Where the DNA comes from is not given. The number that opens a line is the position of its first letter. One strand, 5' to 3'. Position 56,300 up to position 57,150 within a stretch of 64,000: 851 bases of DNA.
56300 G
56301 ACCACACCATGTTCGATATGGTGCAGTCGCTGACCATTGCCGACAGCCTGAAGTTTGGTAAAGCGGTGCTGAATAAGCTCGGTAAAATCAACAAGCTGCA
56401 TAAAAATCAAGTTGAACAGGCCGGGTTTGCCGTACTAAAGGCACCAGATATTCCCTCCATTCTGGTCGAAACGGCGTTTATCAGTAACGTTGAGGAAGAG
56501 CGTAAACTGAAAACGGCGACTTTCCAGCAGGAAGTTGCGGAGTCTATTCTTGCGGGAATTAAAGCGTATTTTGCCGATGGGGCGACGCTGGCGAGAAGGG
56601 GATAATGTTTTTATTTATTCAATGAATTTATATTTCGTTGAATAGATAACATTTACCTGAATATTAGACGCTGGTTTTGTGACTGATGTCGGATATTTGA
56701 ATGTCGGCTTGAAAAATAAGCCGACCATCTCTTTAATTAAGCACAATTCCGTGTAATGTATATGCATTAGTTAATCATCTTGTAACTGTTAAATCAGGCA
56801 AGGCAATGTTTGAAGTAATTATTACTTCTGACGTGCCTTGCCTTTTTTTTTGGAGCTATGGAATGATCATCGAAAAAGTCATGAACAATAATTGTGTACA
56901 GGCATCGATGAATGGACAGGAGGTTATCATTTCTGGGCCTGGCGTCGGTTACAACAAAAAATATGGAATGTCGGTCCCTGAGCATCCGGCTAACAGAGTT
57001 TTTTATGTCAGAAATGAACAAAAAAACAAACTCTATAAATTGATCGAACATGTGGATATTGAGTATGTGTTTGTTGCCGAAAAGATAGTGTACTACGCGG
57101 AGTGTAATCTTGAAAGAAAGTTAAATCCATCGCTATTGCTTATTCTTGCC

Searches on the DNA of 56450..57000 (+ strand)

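Call 5: search_dna_similar(query=window:56450-57000:+, collection=ecoli_genomes, mode=near, max_rows=40, rows=spread)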
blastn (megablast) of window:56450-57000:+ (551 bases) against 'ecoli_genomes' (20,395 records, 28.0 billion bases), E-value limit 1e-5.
Records with a match: 5425; places in all: 5484; records where one place covers at least 80% of the query: 1687.
Genomes with a match: 5425 of 5426; with a place that covers at least 80% of the query: 1687. Places per genome that has any: lowest 1, median 1, highest 2. On chromosomes: 5483 places; on plasmids: 1.
Best place of each record, by identity: >=99% 3458; 95-99% 1704; 90-95% 263.
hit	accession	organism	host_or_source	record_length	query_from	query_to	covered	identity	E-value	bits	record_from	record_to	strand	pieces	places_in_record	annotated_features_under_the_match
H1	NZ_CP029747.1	Escherichia coli strain 2016C-3878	Homo sapiens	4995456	1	551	100%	100.0%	0e+0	1018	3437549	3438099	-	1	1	amiC: N-acetylmuramoyl-L-alanine amidase AmiC | PRD domain-containing protein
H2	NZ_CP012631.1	Escherichia coli strain SF-173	Homo sapiens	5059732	1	545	99%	99.5%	0e+0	990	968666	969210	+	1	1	amiC: N-acetylmuramoyl-L-alanine amidase AmiC | PRD domain-containing protein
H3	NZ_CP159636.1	Escherichia coli strain Z135-1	hospital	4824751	1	545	99%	99.5%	0e+0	990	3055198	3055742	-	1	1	amiC: N-acetylmuramoyl-L-alanine amidase AmiC | PRD domain-containing protein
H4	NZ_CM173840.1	Escherichia coli strain 1403KP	Homo sapiens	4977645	1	545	99%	99.5%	0e+0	990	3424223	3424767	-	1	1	amiC: N-acetylmuramoyl-L-alanine amidase AmiC | PRD domain-containing protein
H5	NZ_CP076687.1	Escherichia coli strain S22EC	Homo sapiens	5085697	1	545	99%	99.3%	0e+0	985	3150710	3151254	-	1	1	amiC: N-acetylmuramoyl-L-alanine amidase AmiC | PRD domain-containing protein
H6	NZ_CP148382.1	Escherichia coli strain Z1323HEC0016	Homo sapiens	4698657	1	545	99%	99.3%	0e+0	985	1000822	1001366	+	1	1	amiC: N-acetylmuramoyl-L-alanine amidase AmiC | PRD domain-containing protein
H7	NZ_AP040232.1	Escherichia coli strain NR3838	Homo sapiens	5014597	1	545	99%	99.3%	0e+0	985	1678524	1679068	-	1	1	amiC: N-acetylmuramoyl-L-alanine amidase AmiC | PRD domain-containing protein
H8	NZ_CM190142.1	Escherichia coli strain 21964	Homo sapiens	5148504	1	545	99%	99.3%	0e+0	985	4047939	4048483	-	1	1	amiC: N-acetylmuramoyl-L-alanine amidase AmiC | PRD domain-containing protein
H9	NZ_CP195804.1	Escherichia coli strain 19AR1724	Homo sapiens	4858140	1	545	99%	99.1%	0e+0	979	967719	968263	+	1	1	amiC: N-acetylmuramoyl-L-alanine amidase AmiC | PRD domain-containing protein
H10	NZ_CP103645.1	Escherichia coli strain 961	Homo sapiens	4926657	1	545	99%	97.6%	0e+0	935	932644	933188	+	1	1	amiC: N-acetylmuramoyl-L-alanine amidase AmiC | PRD domain-containing protein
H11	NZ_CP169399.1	Escherichia coli strain MFDS1022581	Animal source foods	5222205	1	545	99%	96.9%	0e+0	911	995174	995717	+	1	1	amiC: N-acetylmuramoyl-L-alanine amidase AmiC | PRD domain-containing protein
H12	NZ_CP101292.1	Escherichia coli strain 2003-3014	Homo sapiens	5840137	1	545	99%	93.1%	0e+0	798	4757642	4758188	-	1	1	amiC: N-acetylmuramoyl-L-alanine amidase AmiC | PRD domain-containing protein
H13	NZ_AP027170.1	Escherichia coli strain 20.1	Bos taurus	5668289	1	545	99%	92.9%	0e+0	793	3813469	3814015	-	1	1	amiC: N-acetylmuramoyl-L-alanine amidase AmiC | PRD domain-containing protein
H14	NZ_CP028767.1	Escherichia coli strain A7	Orangutan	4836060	1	157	28%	99.4%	2e-73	285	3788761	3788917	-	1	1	amiC: N-acetylmuramoyl-L-alanine amidase AmiC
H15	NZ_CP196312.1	Escherichia coli strain ECE228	Homo sapiens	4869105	1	157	28%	99.4%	2e-73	285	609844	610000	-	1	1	amiC: N-acetylmuramoyl-L-alanine amidase AmiC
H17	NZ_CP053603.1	Escherichia coli strain Dam/Dcm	not applicable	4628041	1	157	28%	98.7%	8e-72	279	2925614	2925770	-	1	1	amiC: N-acetylmuramoyl-L-alanine amidase AmiC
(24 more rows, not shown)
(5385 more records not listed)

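Call 6: get_annotated_region(hit=H17, flank=2500)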
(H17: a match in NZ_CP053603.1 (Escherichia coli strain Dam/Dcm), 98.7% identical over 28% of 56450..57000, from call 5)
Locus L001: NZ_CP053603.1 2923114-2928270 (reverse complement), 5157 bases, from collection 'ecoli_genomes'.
description: Escherichia coli strain Dam/Dcm chromosome, complete genome
organism: Escherichia coli strain Dam/Dcm (NCBI taxid 562)
replicon: chromosome; assembly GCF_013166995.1
host: -; source: not applicable; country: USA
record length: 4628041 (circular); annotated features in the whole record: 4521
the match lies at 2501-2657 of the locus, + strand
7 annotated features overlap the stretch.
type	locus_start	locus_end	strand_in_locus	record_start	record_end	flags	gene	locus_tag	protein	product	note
CDS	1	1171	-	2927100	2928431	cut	argA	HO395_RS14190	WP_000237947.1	amino-acid N-acetyltransferase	-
CDS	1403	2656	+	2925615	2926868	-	amiC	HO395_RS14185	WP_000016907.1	N-acetylmuramoyl-L-alanine amidase AmiC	Like AmiA, dependent on TAT (Twin-Arginine Translocation) system for export.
tRNA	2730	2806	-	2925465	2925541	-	-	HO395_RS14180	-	tRNA-Met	-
tRNA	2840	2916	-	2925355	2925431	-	-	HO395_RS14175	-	tRNA-Met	-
tRNA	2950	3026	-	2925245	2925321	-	-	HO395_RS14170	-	tRNA-Met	-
CDS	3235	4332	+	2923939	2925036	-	mltA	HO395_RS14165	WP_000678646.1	murein transglycosylase A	-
CDS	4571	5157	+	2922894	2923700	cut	tcdA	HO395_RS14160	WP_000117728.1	tRNA cyclic N6-threonylcarbamoyladenosine(37) synthase TcdA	-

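Call 7: get_annotated_region(hit=H1, flank=9000)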
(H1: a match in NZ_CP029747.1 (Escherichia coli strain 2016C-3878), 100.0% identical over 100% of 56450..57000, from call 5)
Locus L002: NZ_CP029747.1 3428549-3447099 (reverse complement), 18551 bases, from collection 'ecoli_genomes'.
description: Escherichia coli strain 2016C-3878 chromosome, complete genome
organism: Escherichia coli strain 2016C-3878 (NCBI taxid 562)
replicon: chromosome; assembly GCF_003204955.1
host: Homo sapiens; source: Rectal swab; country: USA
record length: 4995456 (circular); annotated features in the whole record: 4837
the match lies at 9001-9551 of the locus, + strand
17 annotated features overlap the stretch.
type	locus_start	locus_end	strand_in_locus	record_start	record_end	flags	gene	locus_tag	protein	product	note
CDS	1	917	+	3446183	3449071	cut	ptrA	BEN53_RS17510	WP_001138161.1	pitrilysin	-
CDS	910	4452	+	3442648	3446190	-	recB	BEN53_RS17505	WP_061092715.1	exodeoxyribonuclease V subunit beta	-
CDS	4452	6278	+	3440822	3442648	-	recD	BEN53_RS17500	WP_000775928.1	exodeoxyribonuclease V subunit alpha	-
CDS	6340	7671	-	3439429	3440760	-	argA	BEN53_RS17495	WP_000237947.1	amino-acid N-acetyltransferase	-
CDS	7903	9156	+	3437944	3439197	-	amiC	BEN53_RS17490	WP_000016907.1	N-acetylmuramoyl-L-alanine amidase AmiC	Like AmiA, dependent on TAT (Twin-Arginine Translocation) system for export.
CDS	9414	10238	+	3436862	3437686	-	-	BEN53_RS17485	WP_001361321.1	PRD domain-containing protein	-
CDS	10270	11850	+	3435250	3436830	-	-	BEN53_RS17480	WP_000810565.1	PTS transporter subunit EIIC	-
CDS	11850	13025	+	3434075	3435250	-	-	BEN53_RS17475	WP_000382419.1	MalY/PatB family protein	-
CDS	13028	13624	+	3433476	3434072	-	-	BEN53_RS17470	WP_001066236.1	KpsF/GutQ family sugar-phosphate isomerase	-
CDS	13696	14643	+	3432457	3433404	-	-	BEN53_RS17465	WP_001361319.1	phosphoglycerate dehydrogenase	-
tRNA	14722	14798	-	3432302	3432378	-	-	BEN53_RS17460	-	tRNA-Met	-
tRNA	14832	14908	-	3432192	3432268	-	-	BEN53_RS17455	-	tRNA-Met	-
tRNA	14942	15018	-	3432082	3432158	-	-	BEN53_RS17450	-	tRNA-Met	-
CDS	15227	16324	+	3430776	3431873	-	mltA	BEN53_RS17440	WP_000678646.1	murein transglycosylase A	-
CDS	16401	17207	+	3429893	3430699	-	tcdA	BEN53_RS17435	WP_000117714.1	tRNA cyclic N6-threonylcarbamoyladenosine(37) synthase TcdA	-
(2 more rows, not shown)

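Call 14: search_rna_families(source=window, start=56550, end=56950, threshold=evalue, max_evalue=10)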
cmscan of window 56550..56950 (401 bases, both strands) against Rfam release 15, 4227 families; matches with E-value up to 10: 7.
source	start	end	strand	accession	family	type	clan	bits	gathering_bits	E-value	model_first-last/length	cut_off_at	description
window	56598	56659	+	RF03996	mir-3012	Gene; miRNA;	-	18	90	1.3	1-68/68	no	mir-3012 microRNA precursor family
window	56606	56651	+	RF04079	MIR161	Gene; miRNA;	-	17.3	90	0.54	1-136/136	no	MIR161 microRNA precursor family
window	56794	56846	+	RF03725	mir-7094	Gene; miRNA;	-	16.1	90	1.3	1-60/60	no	mir-7094 microRNA precursor family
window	56787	56849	+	RF00841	mir-384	Gene; miRNA;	-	15.5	72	9.1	1-88/88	no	mir-384 microRNA precursor family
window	56612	56648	+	RF04053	mir-95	Gene; miRNA;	-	14.4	67.5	7.7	22-57/79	no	mir-95 microRNA precursor family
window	56686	56831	+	RF01471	rliB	Gene; sRNA;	-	12.1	40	4.8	1-360/360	no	Listeria sRNA rliB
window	56700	56740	-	RF02050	STnc470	Gene; sRNA;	-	9.7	80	4.1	100-141/226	no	Salmonella enterica sRNA STnc470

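Call 19: search_dna_similar(query=L002:14250-14721:+, collection=ecoli_genomes, mode=near, max_rows=40, rows=spread)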
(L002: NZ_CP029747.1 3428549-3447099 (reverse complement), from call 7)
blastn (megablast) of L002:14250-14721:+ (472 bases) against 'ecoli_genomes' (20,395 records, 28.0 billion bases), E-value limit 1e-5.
Records with a match: 1688; places in all: 1693; records where one place covers at least 80% of the query: 1685.
Genomes with a match: 1688 of 5426; with a place that covers at least 80% of the query: 1685. Places per genome that has any: lowest 1, median 1, highest 2. On chromosomes: 1692 places; on plasmids: 1.
Best place of each record, by identity: >=99% 131; 95-99% 1436; 90-95% 121.
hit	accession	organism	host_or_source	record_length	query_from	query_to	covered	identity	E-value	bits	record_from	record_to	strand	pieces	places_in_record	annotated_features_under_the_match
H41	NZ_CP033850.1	Escherichia coli strain FDAARGOS_497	Homo sapiens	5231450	1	472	100%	100.0%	0e+0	872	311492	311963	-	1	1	phosphoglycerate dehydrogenase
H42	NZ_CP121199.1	Escherichia coli strain E50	bovine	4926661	1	472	100%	100.0%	0e+0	872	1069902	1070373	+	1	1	phosphoglycerate dehydrogenase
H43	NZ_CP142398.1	Escherichia coli strain SX4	Sheep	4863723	1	472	100%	100.0%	0e+0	872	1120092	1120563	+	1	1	phosphoglycerate dehydrogenase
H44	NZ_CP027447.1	Escherichia coli strain 2014C-3075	Homo sapiens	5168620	1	472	100%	98.9%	0e+0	845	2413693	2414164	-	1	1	phosphoglycerate dehydrogenase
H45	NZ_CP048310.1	Escherichia coli strain 32-4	environment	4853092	1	470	100%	97.4%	0e+0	802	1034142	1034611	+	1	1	phosphoglycerate dehydrogenase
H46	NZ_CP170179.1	Escherichia coli strain CDE2901-yvys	Hono sapiens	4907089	1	470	100%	97.4%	0e+0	802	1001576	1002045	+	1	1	phosphoglycerate dehydrogenase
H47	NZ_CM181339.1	Escherichia coli strain ECKH-505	Homo sapiens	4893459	1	470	100%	97.4%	0e+0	802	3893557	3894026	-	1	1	phosphoglycerate dehydrogenase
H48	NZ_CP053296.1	Escherichia coli strain M1/5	Homo sapiens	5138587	1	463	98%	98.5%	0e+0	817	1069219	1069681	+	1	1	phosphoglycerate dehydrogenase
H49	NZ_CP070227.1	Escherichia coli strain JA0072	not applicable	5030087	1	463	98%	98.5%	0e+0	817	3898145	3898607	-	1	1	phosphoglycerate dehydrogenase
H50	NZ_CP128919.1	Escherichia coli strain TUM13066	missing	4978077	1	463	98%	98.5%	0e+0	817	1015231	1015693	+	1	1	phosphoglycerate dehydrogenase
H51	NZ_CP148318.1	Escherichia coli strain Z1323MEC0001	Mammal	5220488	1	463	98%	98.5%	0e+0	817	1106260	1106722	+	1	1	phosphoglycerate dehydrogenase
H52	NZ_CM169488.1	Escherichia coli strain EC13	Homo sapiens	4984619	1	463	98%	98.5%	0e+0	817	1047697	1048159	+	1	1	phosphoglycerate dehydrogenase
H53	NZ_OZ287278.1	Escherichia coli strain PE144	Gallus gallus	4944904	1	463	98%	98.5%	0e+0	817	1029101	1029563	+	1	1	phosphoglycerate dehydrogenase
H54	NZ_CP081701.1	Escherichia coli strain AH02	-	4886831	1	470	100%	96.8%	0e+0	785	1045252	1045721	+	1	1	phosphoglycerate dehydrogenase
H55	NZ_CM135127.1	Escherichia coli strain EcWJ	mouse intestinal content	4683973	1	470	100%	96.8%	0e+0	785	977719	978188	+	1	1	phosphoglycerate dehydrogenase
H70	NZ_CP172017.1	Escherichia coli strain EcN_Sk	Homo sapiens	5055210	1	463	98%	97.8%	0e+0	800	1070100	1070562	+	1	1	phosphoglycerate dehydrogenase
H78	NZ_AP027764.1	Escherichia coli strain 2017-02-2CC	Homo sapiens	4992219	1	472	100%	92.6%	0e+0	678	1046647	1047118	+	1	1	phosphoglycerate dehydrogenase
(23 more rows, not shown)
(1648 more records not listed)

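Call 20: get_annotated_region(hit=H70, flank=20000)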
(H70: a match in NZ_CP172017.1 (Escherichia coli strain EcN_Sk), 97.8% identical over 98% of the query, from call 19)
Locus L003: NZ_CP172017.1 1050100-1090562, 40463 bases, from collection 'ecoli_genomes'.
description: Escherichia coli strain EcN_Sk chromosome, complete genome
organism: Escherichia coli strain EcN_Sk (NCBI taxid 562)
replicon: chromosome; assembly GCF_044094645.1
host: Homo sapiens; source: stool; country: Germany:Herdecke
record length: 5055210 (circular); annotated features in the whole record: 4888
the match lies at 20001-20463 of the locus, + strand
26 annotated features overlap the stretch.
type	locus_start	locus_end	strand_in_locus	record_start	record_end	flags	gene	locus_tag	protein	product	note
CDS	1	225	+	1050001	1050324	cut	ppdC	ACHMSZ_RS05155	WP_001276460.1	prepilin-type N-terminal cleavage/methylation domain-containing protein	-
CDS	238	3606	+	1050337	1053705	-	recC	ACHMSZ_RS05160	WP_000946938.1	exodeoxyribonuclease V subunit gamma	-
CDS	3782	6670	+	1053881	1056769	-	ptrA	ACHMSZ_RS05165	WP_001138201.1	pitrilysin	-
CDS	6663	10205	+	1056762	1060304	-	recB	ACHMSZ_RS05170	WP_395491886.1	exodeoxyribonuclease V subunit beta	-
CDS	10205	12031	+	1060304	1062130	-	recD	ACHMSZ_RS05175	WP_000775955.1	exodeoxyribonuclease V subunit alpha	-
CDS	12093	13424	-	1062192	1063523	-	argA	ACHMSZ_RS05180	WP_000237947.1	amino-acid N-acetyltransferase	-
CDS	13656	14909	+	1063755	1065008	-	amiC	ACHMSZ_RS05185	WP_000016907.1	N-acetylmuramoyl-L-alanine amidase AmiC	Like AmiA, dependent on TAT (Twin-Arginine Translocation) system for export.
CDS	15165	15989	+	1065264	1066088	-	-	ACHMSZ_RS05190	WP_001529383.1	PRD domain-containing protein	-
CDS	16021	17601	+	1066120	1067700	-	-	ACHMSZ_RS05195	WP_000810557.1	PTS transporter subunit EIIC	-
CDS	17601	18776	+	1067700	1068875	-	-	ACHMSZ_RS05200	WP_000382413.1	MalY/PatB family protein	-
CDS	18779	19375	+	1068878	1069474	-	-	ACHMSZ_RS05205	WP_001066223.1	SIS domain-containing protein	-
CDS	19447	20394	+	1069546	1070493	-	-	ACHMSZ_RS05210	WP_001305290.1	phosphoglycerate dehydrogenase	-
CDS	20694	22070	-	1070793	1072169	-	-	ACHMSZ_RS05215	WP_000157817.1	VasL domain-containing protein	-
CDS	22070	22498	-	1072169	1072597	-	tssE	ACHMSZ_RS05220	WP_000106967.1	type VI secretion system baseplate subunit TssE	-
CDS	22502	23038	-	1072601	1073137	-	tssJ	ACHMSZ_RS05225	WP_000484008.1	type VI secretion system lipoprotein TssJ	-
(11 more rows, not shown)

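Call 26: get_annotated_region(hit=H12, flank=1500)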
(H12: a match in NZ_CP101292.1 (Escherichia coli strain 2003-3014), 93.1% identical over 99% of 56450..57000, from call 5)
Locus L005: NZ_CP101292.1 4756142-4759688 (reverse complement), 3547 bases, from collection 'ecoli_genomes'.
description: Escherichia coli strain 2003-3014 chromosome, complete genome
organism: Escherichia coli strain 2003-3014 (NCBI taxid 562)
replicon: chromosome; assembly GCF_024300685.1
host: Homo sapiens; source: not applicable; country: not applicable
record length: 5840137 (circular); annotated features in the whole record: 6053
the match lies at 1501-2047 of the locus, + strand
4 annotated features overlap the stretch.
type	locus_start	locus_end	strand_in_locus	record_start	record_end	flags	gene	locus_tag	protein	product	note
CDS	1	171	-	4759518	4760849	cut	argA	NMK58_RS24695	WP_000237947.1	amino-acid N-acetyltransferase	-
CDS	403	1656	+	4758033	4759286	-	amiC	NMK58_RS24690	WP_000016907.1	N-acetylmuramoyl-L-alanine amidase AmiC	Like AmiA, dependent on TAT (Twin-Arginine Translocation) system for export.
CDS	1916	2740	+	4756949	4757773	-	-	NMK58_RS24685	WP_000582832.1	PRD domain-containing protein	-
CDS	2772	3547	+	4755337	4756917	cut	-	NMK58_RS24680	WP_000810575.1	PTS transporter subunit EIIC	-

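Call 27: get_annotated_region(hit=H78, flank=7000)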
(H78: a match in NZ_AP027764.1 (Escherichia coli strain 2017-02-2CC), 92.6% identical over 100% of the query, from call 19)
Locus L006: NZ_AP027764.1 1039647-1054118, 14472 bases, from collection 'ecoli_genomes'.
description: Escherichia coli strain 2017-02-2CC chromosome, complete genome
organism: Escherichia coli strain 2017-02-2CC (NCBI taxid 562)
replicon: chromosome; assembly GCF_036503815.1
host: Homo sapiens; source: feces; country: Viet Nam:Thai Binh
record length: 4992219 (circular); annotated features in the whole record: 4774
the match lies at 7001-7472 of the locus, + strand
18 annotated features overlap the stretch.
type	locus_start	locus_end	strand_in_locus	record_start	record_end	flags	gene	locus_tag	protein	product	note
CDS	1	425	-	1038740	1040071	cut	argA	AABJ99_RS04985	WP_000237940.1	amino-acid N-acetyltransferase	-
CDS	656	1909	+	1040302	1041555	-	amiC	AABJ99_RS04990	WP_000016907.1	N-acetylmuramoyl-L-alanine amidase AmiC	Like AmiA, dependent on TAT (Twin-Arginine Translocation) system for export.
CDS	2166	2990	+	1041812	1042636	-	-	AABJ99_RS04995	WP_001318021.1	PRD domain-containing protein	-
CDS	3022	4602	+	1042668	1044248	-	-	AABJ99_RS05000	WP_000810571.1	PTS transporter subunit EIIC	-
CDS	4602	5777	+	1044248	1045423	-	-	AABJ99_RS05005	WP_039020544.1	MalY/PatB family protein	-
CDS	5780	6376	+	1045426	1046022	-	-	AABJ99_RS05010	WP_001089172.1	KpsF/GutQ family sugar-phosphate isomerase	-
CDS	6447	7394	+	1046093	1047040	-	-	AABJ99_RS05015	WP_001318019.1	phosphoglycerate dehydrogenase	-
tRNA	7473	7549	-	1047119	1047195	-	-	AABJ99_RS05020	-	tRNA-Met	-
tRNA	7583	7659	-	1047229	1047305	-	-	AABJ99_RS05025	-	tRNA-Met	-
tRNA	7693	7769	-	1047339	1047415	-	-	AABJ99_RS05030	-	tRNA-Met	-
CDS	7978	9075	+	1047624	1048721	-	mltA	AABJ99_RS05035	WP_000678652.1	murein transglycosylase A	-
CDS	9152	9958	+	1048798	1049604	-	tcdA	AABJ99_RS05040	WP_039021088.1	tRNA cyclic N6-threonylcarbamoyladenosine(37) synthase TcdA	-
CDS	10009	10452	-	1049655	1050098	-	csdE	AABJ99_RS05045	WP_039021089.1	cysteine desulfurase sulfur acceptor subunit CsdE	-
CDS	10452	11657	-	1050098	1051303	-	csdA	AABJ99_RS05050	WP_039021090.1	cysteine desulfurase CsdA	-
CDS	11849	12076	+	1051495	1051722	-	ygdI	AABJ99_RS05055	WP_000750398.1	YgdI/YgdR family lipoprotein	-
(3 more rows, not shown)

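Call 43: search_dna_similar(query=window:56606-56730:+, collection=ecoli_genomes, mode=distant, max_rows=30, rows=spread, max_evalue=0.01)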
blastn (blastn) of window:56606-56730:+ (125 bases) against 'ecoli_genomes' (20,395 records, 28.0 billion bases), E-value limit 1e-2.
Records with a match: 1689; places in all: 1689; records where one place covers at least 80% of the query: 1689.
Genomes with a match: 1689 of 5426; with a place that covers at least 80% of the query: 1689. Places per genome that has any: lowest 1, median 1, highest 1. On chromosomes: 1688 places; on plasmids: 1.
Best place of each record, by identity: >=99% 1194; 95-99% 232; 80-90% 263.
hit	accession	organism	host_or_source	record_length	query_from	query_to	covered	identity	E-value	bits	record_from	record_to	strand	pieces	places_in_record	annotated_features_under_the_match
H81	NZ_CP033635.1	Escherichia coli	chicken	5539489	1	125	100%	100.0%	1e-56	226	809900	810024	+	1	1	none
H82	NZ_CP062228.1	Escherichia coli strain UTI89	Homo sapiens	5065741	1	125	100%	100.0%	1e-56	226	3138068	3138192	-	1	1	none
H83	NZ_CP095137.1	Escherichia coli strain Iso00225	Homo sapiens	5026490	1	125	100%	100.0%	1e-56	226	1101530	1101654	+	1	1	none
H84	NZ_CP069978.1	Escherichia coli strain FDAARGOS_1299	Homo sapiens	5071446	1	125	100%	100.0%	1e-56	226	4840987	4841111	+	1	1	none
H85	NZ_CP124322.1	Escherichia coli strain AVS0717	wastewater treatment plant efflux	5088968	1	125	100%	100.0%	1e-56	226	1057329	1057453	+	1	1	none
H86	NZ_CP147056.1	Escherichia coli strain 1002W03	river water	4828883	1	125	100%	100.0%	1e-56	226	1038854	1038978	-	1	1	none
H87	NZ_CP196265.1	Escherichia coli strain ECAMP047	Homo sapiens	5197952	1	125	100%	100.0%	1e-56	226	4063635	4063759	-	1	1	none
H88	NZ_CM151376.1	Escherichia coli strain S87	Macrobrachium rosenbergii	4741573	1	125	100%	100.0%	1e-56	226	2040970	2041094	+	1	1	none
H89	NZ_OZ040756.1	Escherichia coli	-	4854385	1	125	100%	100.0%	1e-56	226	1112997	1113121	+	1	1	none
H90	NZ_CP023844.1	Escherichia coli strain 4/1-1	Homo sapiens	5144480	1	125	100%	99.2%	6e-55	222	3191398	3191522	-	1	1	none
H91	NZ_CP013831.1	Escherichia coli strain CD306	cat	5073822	1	125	100%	99.2%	6e-55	222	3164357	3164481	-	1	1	none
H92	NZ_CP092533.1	Escherichia coli strain DS566-1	Homo sapiens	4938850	1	125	100%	99.2%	6e-55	222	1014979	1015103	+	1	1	none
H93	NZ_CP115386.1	Escherichia coli strain CUVET20-PYO2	dog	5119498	1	125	100%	99.2%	6e-55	222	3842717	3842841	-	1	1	none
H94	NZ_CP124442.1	Escherichia coli strain AVS0196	environmental: river near WWTP effluent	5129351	1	125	100%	99.2%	6e-55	222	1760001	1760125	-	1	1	none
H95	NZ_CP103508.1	Escherichia coli O25b:H4-ST131 strain 5506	Homo sapiens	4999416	1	125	100%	99.2%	6e-55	222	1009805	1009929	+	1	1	none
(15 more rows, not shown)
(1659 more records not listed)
